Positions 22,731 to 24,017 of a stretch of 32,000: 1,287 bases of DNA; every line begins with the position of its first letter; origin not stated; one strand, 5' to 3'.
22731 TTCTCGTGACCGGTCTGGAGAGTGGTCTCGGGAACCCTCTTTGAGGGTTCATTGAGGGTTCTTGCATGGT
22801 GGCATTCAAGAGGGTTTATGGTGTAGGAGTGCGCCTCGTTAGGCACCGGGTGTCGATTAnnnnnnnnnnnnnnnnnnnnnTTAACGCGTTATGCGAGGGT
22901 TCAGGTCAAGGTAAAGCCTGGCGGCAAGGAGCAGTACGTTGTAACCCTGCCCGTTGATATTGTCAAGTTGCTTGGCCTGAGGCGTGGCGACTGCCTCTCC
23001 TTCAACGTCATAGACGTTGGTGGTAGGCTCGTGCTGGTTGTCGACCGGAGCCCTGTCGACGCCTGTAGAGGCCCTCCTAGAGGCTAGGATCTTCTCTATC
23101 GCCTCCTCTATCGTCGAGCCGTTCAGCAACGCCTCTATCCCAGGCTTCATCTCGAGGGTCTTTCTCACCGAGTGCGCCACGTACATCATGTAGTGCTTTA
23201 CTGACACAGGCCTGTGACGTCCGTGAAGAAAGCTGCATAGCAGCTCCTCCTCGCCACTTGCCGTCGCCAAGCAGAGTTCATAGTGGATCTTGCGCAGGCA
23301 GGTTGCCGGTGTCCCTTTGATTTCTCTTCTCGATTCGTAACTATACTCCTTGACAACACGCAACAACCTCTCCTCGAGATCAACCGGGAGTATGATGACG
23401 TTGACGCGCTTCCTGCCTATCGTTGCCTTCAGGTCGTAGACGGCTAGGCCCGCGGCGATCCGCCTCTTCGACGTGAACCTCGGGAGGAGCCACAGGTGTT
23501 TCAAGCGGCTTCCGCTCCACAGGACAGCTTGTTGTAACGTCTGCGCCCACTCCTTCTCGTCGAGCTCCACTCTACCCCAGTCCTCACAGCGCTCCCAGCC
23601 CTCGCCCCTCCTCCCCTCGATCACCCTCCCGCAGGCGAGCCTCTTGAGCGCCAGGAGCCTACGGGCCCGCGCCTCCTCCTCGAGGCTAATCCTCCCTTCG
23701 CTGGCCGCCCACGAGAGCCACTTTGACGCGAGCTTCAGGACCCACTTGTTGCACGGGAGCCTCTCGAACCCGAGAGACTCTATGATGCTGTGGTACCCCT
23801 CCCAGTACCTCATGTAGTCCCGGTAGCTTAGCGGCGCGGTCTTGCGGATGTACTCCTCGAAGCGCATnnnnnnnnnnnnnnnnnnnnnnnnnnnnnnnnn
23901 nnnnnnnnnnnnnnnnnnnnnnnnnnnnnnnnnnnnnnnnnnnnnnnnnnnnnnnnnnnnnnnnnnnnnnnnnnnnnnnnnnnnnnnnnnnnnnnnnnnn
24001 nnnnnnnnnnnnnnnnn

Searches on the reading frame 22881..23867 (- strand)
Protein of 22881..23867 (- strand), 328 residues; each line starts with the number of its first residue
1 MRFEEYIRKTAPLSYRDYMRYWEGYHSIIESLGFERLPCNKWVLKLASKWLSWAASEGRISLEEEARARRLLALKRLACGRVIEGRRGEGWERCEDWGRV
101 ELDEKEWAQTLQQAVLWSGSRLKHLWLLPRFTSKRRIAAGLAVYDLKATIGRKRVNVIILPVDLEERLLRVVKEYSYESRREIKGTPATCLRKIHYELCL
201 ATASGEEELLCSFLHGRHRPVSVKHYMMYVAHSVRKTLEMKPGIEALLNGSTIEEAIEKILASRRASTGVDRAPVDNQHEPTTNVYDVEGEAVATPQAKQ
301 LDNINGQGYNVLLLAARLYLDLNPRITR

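Call 10: search_protein_families(library=pfam, proteins=[window:22881-23867:-], max_evalue=0.01)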
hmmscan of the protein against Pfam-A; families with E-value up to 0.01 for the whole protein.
window:22881-23867:- (328 aa): 1 family
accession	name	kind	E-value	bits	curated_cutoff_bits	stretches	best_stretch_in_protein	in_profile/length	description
PF16795.10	Phage_integr_3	-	1e-08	35.7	27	1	105-230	20-148/161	Archaeal phage integrase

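Call 14: find_homologous_proteins(query=window:22881-23867:-)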
Query window:22881-23867:- (328 aa): 5 proteins with E <= 0.001 among 8000 candidates.
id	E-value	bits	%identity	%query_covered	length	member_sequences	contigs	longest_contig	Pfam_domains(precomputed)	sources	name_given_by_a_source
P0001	1.5e-217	739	100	100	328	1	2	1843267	PF16795.11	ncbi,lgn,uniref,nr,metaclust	ncbi:hypothetical protein Pyrfu_0324 [Pyrolobus fumarii 1A]|uniref:Integrase SSV1 C-terminal domain-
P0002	2.5e-119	416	86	66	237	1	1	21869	PF16795.11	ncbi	-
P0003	6.9e-70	254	86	41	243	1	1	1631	-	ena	-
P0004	8.1e-65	237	43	100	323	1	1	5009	PF16795.11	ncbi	-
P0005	5.2e-46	175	41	79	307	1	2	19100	PF16795.11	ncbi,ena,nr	ncbi:MAG: hypothetical protein F7C35_07865 [Desulfurococcales archaeon]|nr:hypothetical protein [Des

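Call 16: find_encoding_contigs(protein=P0002, flank=10000)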
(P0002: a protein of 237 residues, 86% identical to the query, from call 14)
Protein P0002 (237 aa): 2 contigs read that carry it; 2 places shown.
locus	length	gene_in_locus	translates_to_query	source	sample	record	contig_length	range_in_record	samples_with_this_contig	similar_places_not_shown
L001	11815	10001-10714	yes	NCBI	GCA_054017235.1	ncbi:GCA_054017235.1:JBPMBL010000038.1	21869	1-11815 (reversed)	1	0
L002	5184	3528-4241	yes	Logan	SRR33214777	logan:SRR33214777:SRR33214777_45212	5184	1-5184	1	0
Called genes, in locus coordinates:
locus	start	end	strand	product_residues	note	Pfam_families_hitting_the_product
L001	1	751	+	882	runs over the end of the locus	PF04997:RNA_pol_Rpb1_1, PF00623:RNA_pol_Rpb1_2, PF04983:RNA_pol_Rpb1_3, PF05000:RNA_pol_Rpb1_4, PF04998:RNA_pol_Rpb1_5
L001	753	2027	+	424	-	PF04998:RNA_pol_Rpb1_5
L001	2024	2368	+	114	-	PF01248:Ribosomal_L7Ae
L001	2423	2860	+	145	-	PF07650:KH_2, PF13083:KH_KhpA-B (faint), PF00013:KH_1 (faint), PF26594:KH_NusA_2nd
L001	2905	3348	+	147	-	PF00164:Ribosom_S12_S23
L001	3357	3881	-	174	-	PF02577:BFN_dom (weak)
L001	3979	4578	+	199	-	PF00177:Ribosomal_S7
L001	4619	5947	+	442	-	PF00009:GTP_EFTU, PF03144:GTP_EFTU_D2, PF03143:GTP_EFTU_D3, PF22594:GTP-eEF1A_C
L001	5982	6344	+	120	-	PF00338:Ribosomal_S10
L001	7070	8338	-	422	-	-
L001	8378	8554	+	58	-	-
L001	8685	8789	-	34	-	-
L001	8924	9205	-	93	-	-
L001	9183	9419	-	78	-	PF27273:MJ0235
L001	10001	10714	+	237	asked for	PF16795:Phage_integr_3 (weak)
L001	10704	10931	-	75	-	-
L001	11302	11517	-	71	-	-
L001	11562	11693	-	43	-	-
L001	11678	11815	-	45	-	?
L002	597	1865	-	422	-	-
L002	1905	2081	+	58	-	-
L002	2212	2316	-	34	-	-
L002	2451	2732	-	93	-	-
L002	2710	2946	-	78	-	PF27273:MJ0235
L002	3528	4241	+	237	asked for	PF16795:Phage_integr_3 (weak)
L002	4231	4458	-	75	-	-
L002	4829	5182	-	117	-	?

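Call 17: find_encoding_contigs(protein=P0003, flank=10000)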
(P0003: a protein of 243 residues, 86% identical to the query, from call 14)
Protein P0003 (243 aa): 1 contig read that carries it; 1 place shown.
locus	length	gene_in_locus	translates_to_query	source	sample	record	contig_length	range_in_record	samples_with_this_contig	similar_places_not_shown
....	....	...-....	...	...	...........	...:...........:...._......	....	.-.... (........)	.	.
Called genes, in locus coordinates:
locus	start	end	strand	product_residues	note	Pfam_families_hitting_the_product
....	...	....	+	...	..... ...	-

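Call 18: find_encoding_contigs(protein=P0004, flank=10000)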
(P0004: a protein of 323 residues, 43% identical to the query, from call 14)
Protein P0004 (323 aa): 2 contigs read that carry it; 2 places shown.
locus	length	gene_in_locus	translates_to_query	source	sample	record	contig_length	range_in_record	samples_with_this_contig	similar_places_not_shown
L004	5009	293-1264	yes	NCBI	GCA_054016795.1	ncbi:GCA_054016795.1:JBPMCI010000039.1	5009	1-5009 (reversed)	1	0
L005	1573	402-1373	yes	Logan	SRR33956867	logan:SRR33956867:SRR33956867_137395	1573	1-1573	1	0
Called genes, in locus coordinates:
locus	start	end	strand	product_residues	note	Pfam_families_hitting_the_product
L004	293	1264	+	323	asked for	PF16795:Phage_integr_3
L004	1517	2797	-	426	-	PF01545:Cation_efflux, PF02579:Nitro_FeMo-Co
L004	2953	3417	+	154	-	PF09123:DUF1931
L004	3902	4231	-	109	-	PF00338:Ribosomal_S10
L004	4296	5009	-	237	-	?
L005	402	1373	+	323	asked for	PF16795:Phage_integr_3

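Call 19: find_encoding_contigs(protein=P0005, flank=10000)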
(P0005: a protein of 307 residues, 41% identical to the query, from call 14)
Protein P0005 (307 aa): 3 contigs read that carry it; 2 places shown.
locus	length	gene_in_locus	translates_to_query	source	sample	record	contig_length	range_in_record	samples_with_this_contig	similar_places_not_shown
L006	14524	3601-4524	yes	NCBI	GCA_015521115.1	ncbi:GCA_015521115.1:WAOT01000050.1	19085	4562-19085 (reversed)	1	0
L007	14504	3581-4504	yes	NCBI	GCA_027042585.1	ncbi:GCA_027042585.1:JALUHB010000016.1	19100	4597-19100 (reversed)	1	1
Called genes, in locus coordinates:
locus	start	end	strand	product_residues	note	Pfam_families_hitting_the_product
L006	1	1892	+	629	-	?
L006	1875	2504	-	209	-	-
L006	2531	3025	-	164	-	-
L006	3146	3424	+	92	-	-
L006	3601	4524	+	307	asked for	PF16795:Phage_integr_3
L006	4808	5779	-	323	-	PF02129:Peptidase_S15 (weak), PF12146:Hydrolase_4, PF12697:Abhydrolase_6, PF20408:Abhydrolase_11 (faint), PF00561:Abhydrolase_1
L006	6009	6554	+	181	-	PF00210:Ferritin, PF02915:Rubrerythrin (faint)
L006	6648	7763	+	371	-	PF27529:AMPT (weak), PF05343:Peptidase_M42, PF01546:Peptidase_M20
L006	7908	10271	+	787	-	PF13401:AAA_22 (faint)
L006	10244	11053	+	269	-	PF02582:DUF155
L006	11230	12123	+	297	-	PF03640:Lipoprotein_15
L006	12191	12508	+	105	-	PF25213:HVO_A0261_N, PF01022:HTH_5, PF01047:MarR (weak), PF12802:MarR_2, PF12840:HTH_20, PF13551:HTH_29 (faint)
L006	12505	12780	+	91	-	-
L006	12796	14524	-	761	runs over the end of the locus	PF00708:Acylphosphatase, PF07503:zf-HYPF, PF01300:Sua5_yciO_yrdC, PF17788:HypF_C, PF22521:HypF_C_2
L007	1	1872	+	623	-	?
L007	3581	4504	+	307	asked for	PF16795:Phage_integr_3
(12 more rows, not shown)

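Call 31: find_related_loci(query=A3, collection=genome_contigs, flank=4000)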
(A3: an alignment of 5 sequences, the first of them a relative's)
Query A3 (328 aa) in genome_contigs; peptide patterns used: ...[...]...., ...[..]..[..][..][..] (x = any residue, [..] = any of these).
28 stretches matched a pattern; 1 encode a relative of the query (tblastn E <= 1e-3); 1 distinct loci.
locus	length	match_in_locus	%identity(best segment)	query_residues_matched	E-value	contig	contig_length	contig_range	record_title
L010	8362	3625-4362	42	3-257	1e-49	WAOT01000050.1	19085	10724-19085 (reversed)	MAG: Desulfurococcales archaeon isolate S143_63_esom k151_522613, whole genome shotgun sequence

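Call 58: find_homologous_proteins(query=A3, max_evalue=0.00001)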
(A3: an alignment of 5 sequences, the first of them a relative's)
Query A3 (5 sequences) (328 aa, profile of the alignment): 8 proteins with E <= 0.00001 among 8000 candidates.
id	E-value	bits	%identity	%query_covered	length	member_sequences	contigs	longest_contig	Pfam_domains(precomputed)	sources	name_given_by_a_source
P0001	5.6e-158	543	100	100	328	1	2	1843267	PF16795.11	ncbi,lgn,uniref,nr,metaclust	ncbi:hypothetical protein Pyrfu_0324 [Pyrolobus fumarii 1A]|uniref:Integrase SSV1 C-terminal domain-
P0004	3.0e-140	485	43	100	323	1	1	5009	PF16795.11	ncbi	-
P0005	4.0e-130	452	41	79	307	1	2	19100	PF16795.11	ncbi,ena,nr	ncbi:MAG: hypothetical protein F7C35_07865 [Desulfurococcales archaeon]|nr:hypothetical protein [Des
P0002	1.1e-120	421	86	66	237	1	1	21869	PF16795.11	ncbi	-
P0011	2.1e-99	351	39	78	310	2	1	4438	PF16795.11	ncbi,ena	-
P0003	2.7e-98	347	86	41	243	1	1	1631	-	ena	-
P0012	3.2e-73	265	33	86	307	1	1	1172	-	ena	-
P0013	8.6e-71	257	34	84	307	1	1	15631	-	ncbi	-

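Call 59: find_encoding_contigs(protein=P0011, flank=3000)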
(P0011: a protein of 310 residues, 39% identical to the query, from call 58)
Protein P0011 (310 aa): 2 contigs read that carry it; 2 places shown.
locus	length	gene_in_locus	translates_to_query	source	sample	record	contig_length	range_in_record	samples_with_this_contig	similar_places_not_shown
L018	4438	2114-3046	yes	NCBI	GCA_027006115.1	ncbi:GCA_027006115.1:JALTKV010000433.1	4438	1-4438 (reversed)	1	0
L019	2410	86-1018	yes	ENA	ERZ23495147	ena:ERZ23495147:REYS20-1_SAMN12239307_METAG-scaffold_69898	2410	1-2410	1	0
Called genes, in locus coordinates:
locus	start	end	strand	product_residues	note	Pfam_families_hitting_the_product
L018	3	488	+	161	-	?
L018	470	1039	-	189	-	-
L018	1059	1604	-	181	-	-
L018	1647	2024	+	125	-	-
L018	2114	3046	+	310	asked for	PF16795:Phage_integr_3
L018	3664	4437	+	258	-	?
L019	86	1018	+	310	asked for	PF16795:Phage_integr_3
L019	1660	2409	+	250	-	?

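Call 60: find_encoding_contigs(protein=P0013, flank=3000)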
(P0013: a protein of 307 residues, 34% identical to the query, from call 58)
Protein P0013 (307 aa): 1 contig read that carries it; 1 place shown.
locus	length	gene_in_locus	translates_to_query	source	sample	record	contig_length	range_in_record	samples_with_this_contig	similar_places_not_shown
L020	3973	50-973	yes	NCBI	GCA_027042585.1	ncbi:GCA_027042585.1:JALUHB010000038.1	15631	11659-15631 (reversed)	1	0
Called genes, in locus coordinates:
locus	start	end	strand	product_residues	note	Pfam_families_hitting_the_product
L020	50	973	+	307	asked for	-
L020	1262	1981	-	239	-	PF00730:HhH-GPD, PF00633:HHH (weak)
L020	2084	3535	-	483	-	PF00145:DNA_methylase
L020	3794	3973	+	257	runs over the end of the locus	PF14511:RE_EcoO109I (faint)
